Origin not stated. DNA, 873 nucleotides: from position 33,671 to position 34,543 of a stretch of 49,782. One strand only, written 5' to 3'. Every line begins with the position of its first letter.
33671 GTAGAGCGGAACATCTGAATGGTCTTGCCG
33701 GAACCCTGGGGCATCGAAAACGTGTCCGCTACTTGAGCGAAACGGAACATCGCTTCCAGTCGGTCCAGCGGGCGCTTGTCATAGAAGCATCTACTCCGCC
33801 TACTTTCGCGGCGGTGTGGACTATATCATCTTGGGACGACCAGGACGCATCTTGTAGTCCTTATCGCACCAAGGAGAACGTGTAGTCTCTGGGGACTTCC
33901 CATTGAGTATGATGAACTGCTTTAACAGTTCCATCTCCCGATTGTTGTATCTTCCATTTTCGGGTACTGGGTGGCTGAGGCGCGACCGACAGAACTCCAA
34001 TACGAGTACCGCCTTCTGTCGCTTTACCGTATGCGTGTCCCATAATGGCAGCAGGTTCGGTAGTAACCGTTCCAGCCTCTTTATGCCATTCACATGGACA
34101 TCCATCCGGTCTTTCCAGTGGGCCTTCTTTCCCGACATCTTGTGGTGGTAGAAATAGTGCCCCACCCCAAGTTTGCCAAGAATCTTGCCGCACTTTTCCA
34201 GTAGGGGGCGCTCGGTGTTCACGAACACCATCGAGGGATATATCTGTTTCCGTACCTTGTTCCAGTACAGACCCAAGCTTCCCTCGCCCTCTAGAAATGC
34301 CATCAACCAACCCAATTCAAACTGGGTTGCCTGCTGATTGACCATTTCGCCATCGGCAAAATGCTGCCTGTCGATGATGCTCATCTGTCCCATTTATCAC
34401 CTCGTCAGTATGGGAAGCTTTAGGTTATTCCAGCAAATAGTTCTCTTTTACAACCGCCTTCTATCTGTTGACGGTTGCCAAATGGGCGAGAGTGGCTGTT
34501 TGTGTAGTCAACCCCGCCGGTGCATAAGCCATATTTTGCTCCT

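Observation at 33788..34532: Group I intron with a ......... endonuclease splits the major capsid gene after codon 20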

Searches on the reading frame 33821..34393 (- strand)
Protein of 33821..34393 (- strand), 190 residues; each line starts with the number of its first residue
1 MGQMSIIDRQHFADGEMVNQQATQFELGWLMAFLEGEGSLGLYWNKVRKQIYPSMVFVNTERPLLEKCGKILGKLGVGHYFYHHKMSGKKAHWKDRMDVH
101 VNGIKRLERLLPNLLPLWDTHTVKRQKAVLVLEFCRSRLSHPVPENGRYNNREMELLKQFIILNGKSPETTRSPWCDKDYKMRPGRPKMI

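Call 5: search_protein_families(library=pfam, proteins=[window:33821-34393:-], max_evalue=0.1)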
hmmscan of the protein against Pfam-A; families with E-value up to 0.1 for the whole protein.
window:33821-34393:- (190 aa): 2 families
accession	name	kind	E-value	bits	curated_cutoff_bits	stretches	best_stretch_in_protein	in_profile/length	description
PF14528.11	LAGLIDADG_3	-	0.0012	19.5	22.5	1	25-109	2-76/82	LAGLIDADG-like domain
PF11424.13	DUF3195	-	0.028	14.8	25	1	47-69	30-54/67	Protein of unknown function (DUF3195) N-terminal domain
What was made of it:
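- On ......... homing endonuclease, single-motif I-CreI type: The window protein scores 19.5 bits on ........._3, below the cut-off of 22.5 (call 5).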

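Call 17: find_related_loci(query=window:33821-34393:-, collection=viral_contigs, flank=2500)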
Query window:33821-34393:- (190 aa) in viral_contigs; peptide patterns used: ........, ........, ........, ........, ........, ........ (x = any residue, [..] = any of these).
7 stretches matched a pattern, but none encodes a relative of the query by tblastn (E <= 1e-3).

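Call 20: find_homologous_proteins(query=window:33821-34393:-)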
Query window:33821-34393:- (190 aa): 5 proteins with E <= 0.001 among 44 candidates.
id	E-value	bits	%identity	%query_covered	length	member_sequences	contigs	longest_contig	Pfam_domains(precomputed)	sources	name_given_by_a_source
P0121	4.4e-129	446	100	100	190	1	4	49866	-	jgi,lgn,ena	-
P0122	9.8e-99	347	78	100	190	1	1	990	-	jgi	-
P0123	1.7e-95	336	78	96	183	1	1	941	-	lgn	-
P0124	1.5e-53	199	61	76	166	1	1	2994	PF14528.12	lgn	-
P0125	2.2e-46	176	53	83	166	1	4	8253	-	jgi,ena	jgi:hypothetical protein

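Call 21: find_encoding_contigs(protein=P0122, flank=3000, max_places=3)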
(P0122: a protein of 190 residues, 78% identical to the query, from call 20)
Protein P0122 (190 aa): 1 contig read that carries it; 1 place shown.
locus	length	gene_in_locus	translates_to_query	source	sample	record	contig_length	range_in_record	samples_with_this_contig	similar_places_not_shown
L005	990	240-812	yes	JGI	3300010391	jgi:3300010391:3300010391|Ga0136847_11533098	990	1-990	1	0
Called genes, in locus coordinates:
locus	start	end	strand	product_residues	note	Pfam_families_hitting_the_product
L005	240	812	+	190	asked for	-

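Call 22: find_encoding_contigs(protein=P0123, flank=3000, max_places=3)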
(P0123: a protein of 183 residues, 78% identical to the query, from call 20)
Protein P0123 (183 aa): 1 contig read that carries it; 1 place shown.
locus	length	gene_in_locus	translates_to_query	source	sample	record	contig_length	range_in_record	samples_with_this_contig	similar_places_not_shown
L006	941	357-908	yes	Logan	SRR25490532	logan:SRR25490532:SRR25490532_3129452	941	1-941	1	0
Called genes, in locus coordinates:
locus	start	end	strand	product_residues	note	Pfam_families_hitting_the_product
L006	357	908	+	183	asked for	-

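Call 23: find_encoding_contigs(protein=P0124, flank=3000, max_places=3)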
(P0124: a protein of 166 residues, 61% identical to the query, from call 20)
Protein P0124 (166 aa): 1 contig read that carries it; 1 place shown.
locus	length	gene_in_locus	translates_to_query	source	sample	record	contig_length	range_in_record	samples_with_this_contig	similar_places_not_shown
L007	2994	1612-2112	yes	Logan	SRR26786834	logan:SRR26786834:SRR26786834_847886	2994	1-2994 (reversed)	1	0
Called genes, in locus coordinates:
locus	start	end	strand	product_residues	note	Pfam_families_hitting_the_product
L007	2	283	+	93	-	?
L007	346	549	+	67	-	-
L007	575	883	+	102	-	-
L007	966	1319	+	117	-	-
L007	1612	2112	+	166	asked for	PF14528:LAGLIDADG_3 (faint)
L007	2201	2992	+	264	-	?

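Call 24: find_encoding_contigs(protein=P0125, flank=4000, max_places=4)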
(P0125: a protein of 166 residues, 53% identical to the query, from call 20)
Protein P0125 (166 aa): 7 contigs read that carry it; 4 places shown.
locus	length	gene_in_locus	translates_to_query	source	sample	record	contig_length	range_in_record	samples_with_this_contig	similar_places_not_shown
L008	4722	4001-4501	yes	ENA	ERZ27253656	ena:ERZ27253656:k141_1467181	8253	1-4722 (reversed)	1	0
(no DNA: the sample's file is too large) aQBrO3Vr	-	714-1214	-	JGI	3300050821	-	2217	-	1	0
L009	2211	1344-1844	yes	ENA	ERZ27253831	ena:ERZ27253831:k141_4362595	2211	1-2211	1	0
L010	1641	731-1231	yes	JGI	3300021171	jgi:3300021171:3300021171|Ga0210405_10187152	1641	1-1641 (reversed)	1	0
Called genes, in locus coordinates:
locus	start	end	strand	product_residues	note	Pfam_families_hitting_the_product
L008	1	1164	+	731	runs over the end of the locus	PF23899:SU10_portal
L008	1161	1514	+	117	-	-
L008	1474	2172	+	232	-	-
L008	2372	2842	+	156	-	PF00210:Ferritin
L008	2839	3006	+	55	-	-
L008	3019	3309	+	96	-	PF02368:Big_2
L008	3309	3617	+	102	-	-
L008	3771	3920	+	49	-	-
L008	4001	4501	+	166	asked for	-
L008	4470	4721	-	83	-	?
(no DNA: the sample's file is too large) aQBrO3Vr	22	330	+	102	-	-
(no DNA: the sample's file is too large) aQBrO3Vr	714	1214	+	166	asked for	-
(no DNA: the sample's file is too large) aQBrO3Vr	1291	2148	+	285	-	-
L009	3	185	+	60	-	?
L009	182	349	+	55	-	-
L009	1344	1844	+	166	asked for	-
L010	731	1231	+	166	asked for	-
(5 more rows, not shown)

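Call 36: search_solved_structures(query=A3, max_evalue=10, show_alignments=2)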
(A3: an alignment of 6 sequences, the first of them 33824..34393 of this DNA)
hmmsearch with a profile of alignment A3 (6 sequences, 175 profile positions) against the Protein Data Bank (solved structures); distinct sequences matched with E-value up to 10: 9.
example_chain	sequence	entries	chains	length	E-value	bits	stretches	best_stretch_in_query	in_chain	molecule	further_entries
3e54_A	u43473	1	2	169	0.36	13.7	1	10-68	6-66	RRNA intron-encoded endonuclease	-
5ym9_A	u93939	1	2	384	1.2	12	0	50-88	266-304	Uncharacterized protein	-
6k11_A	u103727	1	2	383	1.2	12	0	50-88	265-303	Lpg2148(MvcA)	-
3n3y_A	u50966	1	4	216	1.2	12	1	89-160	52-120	Thymidylate synthase thyX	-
5suj_A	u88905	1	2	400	1.3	11.9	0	50-88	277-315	Uncharacterized protein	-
7bxf_A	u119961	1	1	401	1.3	11.9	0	50-88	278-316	MvcA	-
8oq2_A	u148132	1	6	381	1.4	11.8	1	23-60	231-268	Formate dehydrogenase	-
3wr5_A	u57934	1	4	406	1.6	11.6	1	23-60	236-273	Formate dehydrogenase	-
7qz1_A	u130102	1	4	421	1.7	11.5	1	23-60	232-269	Formate dehydrogenase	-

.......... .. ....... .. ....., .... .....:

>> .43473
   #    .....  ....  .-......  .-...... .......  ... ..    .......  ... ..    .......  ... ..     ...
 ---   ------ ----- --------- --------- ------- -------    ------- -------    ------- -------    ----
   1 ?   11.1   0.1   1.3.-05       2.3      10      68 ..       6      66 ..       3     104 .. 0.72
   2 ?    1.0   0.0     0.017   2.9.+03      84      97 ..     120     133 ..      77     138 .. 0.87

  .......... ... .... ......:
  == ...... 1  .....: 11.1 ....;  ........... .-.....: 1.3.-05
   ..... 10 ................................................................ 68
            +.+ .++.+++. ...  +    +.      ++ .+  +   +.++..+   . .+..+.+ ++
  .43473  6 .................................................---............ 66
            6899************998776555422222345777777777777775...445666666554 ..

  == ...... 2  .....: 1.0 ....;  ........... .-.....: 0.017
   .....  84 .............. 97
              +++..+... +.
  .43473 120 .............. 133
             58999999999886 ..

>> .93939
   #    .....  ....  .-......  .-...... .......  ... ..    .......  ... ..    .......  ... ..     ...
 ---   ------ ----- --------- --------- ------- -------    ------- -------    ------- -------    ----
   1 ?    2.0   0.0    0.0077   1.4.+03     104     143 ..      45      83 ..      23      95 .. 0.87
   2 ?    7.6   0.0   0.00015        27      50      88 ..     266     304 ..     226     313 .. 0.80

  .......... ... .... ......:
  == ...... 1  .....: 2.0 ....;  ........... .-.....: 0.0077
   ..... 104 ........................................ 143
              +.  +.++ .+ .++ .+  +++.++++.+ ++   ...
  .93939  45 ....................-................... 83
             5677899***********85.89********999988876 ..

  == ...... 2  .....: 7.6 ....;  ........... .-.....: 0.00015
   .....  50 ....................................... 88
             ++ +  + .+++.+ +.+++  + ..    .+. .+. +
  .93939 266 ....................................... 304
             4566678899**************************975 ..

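Call 37: search_protein_families(library=pfam, alignment_id=A3, max_evalue=1)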
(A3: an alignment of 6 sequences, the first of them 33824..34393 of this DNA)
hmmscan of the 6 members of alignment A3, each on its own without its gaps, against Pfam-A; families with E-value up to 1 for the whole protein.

A. member 1, window:33824-34393:- (190 aa): 2 families
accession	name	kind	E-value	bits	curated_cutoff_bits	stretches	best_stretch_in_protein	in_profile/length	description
PF14528.11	LAGLIDADG_3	-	0.0012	19.5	22.5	1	25-109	2-76/82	LAGLIDADG-like domain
PF11424.13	DUF3195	-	0.028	14.8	25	1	47-69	30-54/67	Protein of unknown function (DUF3195) N-terminal domain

B. families by the number of members that match (of 6 scanned): 4 families
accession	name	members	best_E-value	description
PF14528.11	LAGLIDADG_3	5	1.8e-05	LAGLIDADG-like domain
PF11424.13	DUF3195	1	0.028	Protein of unknown function (DUF3195) N-terminal domain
PF00961.24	LAGLIDADG_1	1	0.11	LAGLIDADG endonuclease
PF25370.1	HTH_74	1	0.21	HTH three-helical bundle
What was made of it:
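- On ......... homing endonuclease, single-motif I-CreI type: Five of six family members match, best E 1.8e-5 (call 37).
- Pfam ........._3 matches 5 of 6 members, best E 1.8e-5 (call 37).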

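Call 44: search_dna_similar(query=window:33824-34393:-, collection=phages, mode=protein, max_evalue=1, max_rows=15)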
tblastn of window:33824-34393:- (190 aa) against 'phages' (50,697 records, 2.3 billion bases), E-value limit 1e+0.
No match.
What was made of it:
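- Closest known: Mycobacteriophage LittleE capsid-gene intron with gp14. Different: The endonuclease here finds nothing in 50,697 phage records by tblastn at E up to 1 (call 44).
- Tried and rejected: No match (call 44).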

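Call 47: predict_structure(alignment_id=A4)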
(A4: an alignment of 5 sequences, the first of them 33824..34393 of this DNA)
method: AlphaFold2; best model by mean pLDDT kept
length: 190 residues; sequences in the alignment: 5
mean_pLDDT: 76.4   pTM: 0.75
mean pLDDT of the five models: 76.4, 60.9, 60.0, 46.0, 45.7
residues with pLDDT >= 90: 47; 70-90: 89; 50-70: 26; < 50: 28
segments of 3 or more residues with pLDDT < 50: 15-19, 168-190
pLDDT, mean of each block of 10 residues (from residue 1): 66 51 89 88 78 87 87 88 77 76 92 92 92 93 69 89 64 42 32
secondary structure, 60 per line:
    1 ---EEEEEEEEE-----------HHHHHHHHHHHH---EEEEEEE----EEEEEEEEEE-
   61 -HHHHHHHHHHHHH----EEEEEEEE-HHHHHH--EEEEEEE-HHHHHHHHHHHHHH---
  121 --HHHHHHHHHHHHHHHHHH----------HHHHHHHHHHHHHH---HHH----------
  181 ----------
elements in order: E4-12 H24-35 E39-45 E50-59 H62-74 E79-86 H88-93 E96-102 H104-117 H123-140 H151-164
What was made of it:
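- On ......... homing endonuclease, single-motif I-CreI type: AlphaFold model with pLDDT 76 and pTM 0.75 (call 47).
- The AlphaFold model has an alpha-beta-beta-alpha-beta-beta-alpha core (call 47).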

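Call 51: fold_search(model_id=the predicted structure, library=pdb)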
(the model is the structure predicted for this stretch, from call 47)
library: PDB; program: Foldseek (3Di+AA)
matches with E <= 10: 343; with E <= 0.001: 57
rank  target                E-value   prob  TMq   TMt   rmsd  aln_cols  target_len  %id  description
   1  1u0d_MODEL_1_A        1.9e-06  1.00  0.55  0.66   4.6       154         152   19  Y33H Mutant of Homing endonuclease I-CreI (released 2004-11-02)
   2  2i3p_A                1.9e-06  1.00  0.51  0.62   4.7       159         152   20  K28R mutant of Homing Endonuclease I-CreI (released 2006-09-05)
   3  3mxb_S                2.3e-06  1.00  0.52  0.63   4.3       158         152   20  Molecular basis of engineered meganuclease targeting of the endogenous human RAG1 locus (released 2010-10-06)
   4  4aad_A                2.7e-06  1.00  0.54  0.66   4.4       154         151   19  Crystal structure of the mutant D75N I-CreI in complex with its wild- type target in absence of metal ions at the acti (released 2012-05-02)
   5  2vbn_A                3.1e-06  1.00  0.52  0.63   4.5       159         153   18  Molecular basis of human XPC gene recognition and cleavage by engineered homing endonuclease heterodimers (released 2008-10-28)
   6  1t9i_A                3.1e-06  1.00  0.52  0.62   4.3       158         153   20  I-CreI(D20N)/DNA complex (released 2004-11-16)
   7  3mxb_B                3.6e-06  1.00  0.52  0.63   4.2       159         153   21  Molecular basis of engineered meganuclease targeting of the endogenous human RAG1 locus (released 2010-10-06)
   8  1u0c_MODEL_1_A        3.9e-06  1.00  0.51  0.62   4.7       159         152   20  Y33C Mutant of Homing endonuclease I-CreI (released 2004-11-02)
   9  6fb8_B                4.6e-06  1.00  0.55  0.66   4.4       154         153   19  Crystal Structure of the I-CreI Homing Endonuclease D75N variant in complex with an altered version of its target DNA  (released 2018-07-18)
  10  2xe0_B                4.6e-06  1.00  0.54  0.65   4.2       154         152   21  Molecular basis of engineered meganuclease targeting of the endogenous human RAG1 locus (released 2010-09-29)
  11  1bp7_A                4.9e-06  1.00  0.51  0.62   4.9       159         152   19  GROUP I MOBILE INTRON ENDONUCLEASE I-CREI COMPLEXED WITH HOMING SITE DNA (released 1999-01-06)
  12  2o7m_A                4.9e-06  1.00  0.51  0.61   5.8       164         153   19  The C-terminal loop of the homing endonuclease I-CreI is essential for DNA binding and cleavage. Identification of a n (released 2007-10-23)
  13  4aab_A                5.8e-06  1.00  0.52  0.63   4.1       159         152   20  Crystal structure of the mutant D75N I-CreI in complex with its wild- type target (The four central bases, 2NN region, (released 2012-05-02)
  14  2i3q_A                5.8e-06  1.00  0.50  0.61   4.7       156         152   21  Q44V mutant of Homing Endonuclease I-CreI (released 2006-09-05)
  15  2vbn_B                5.8e-06  1.00  0.51  0.62   4.7       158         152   18  Molecular basis of human XPC gene recognition and cleavage by engineered homing endonuclease heterodimers (released 2008-10-28)
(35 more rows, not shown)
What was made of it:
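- On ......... homing endonuclease, single-motif I-CreI type: Probability 1.0, TM 0.45 to 0.67 (call 51).
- Closest known: Chlamydomonas reinhardtii chloroplast 23S rRNA intron encoding I-CreI. Same: It is the best structural match to the protein here (call 51).
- Its top PDB matches are I-CreI, I-MsoI, I-CvuI and I-Vdi141I, with probability 1.0 and E about 2e-6 (call 51).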

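Call 58: find_homologous_proteins(query=A3)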
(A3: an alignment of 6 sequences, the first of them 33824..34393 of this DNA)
Query A3 (6 sequences) (190 aa, profile of the alignment): 75 proteins with E <= 0.001 among 7377 candidates.
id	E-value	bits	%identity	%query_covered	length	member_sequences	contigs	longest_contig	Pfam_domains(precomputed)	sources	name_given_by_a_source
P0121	3.1e-95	335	100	100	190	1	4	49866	-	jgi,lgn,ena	-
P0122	8.0e-95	333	78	100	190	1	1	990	-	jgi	-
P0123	3.4e-93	328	78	96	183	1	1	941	-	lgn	-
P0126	1.7e-85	303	60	83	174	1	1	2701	-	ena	-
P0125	4.2e-82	292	53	83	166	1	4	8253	-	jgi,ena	jgi:hypothetical protein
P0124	3.1e-79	283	61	76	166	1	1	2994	PF14528.12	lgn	-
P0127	3.3e-70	253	52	90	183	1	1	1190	-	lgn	-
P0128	8.9e-66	239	56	83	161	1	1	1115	-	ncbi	-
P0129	1.6e-53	199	48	74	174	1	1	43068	-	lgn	-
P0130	6.8e-51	190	46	82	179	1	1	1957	-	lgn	-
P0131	3.0e-47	178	41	82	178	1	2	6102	PF14528.12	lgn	-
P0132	8.0e-30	122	38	81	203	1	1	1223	-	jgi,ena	-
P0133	8.0e-26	109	39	79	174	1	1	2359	-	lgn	-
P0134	2.9e-25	107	36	82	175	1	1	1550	-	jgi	jgi:hypothetical protein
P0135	1.6e-24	104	37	85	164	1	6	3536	-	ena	-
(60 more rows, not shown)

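Call 59: find_encoding_contigs(protein=P0129, flank=2500, max_places=2)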
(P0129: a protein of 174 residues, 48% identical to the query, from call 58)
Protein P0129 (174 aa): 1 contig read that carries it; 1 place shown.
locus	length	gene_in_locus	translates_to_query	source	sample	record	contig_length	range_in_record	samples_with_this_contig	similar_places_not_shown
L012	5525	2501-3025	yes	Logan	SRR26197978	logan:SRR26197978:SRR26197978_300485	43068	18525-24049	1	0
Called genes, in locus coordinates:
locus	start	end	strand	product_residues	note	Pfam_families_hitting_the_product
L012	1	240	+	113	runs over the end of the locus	-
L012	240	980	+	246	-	-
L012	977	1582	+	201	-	-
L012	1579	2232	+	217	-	-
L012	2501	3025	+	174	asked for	-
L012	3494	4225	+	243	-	PF25209:Phage_capsid_4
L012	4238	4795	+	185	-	-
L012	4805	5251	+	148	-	-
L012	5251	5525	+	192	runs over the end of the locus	-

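Call 60: find_encoding_contigs(protein=P0130, flank=2500, max_places=2)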
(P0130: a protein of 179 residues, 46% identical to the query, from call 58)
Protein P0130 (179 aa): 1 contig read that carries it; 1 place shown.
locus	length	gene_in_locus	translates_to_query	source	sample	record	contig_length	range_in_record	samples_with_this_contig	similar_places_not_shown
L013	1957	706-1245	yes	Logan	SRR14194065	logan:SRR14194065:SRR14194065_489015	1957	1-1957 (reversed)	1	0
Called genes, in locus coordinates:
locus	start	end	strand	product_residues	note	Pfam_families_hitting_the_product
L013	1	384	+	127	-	?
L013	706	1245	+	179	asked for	-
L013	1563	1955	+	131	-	?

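Call 61: find_encoding_contigs(protein=P0131, flank=2500, max_places=2)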
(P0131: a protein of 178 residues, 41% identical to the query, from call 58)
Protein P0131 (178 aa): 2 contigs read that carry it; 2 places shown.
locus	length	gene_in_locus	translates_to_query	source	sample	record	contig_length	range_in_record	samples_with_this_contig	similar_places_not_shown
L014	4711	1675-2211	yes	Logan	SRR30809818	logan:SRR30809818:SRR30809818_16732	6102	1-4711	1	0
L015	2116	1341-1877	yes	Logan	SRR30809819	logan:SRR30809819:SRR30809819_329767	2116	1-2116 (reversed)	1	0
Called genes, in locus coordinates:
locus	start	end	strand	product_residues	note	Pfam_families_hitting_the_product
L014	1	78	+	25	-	?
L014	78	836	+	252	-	-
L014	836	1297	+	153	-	-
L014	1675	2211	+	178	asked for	PF14528:LAGLIDADG_3 (weak)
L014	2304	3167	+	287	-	-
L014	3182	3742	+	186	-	-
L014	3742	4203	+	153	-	-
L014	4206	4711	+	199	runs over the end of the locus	-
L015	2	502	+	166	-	?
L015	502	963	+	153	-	-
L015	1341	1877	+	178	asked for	PF14528:LAGLIDADG_3 (weak)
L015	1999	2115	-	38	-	?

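Call 62: find_encoding_contigs(protein=P0127, flank=2500, max_places=2)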
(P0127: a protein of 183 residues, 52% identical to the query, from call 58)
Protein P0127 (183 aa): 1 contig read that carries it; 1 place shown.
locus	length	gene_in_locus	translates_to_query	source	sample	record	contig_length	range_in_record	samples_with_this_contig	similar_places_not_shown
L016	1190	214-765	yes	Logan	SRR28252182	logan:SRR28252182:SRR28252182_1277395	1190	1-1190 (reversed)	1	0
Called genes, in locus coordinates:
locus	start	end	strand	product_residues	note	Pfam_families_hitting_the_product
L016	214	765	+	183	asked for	-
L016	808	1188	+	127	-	?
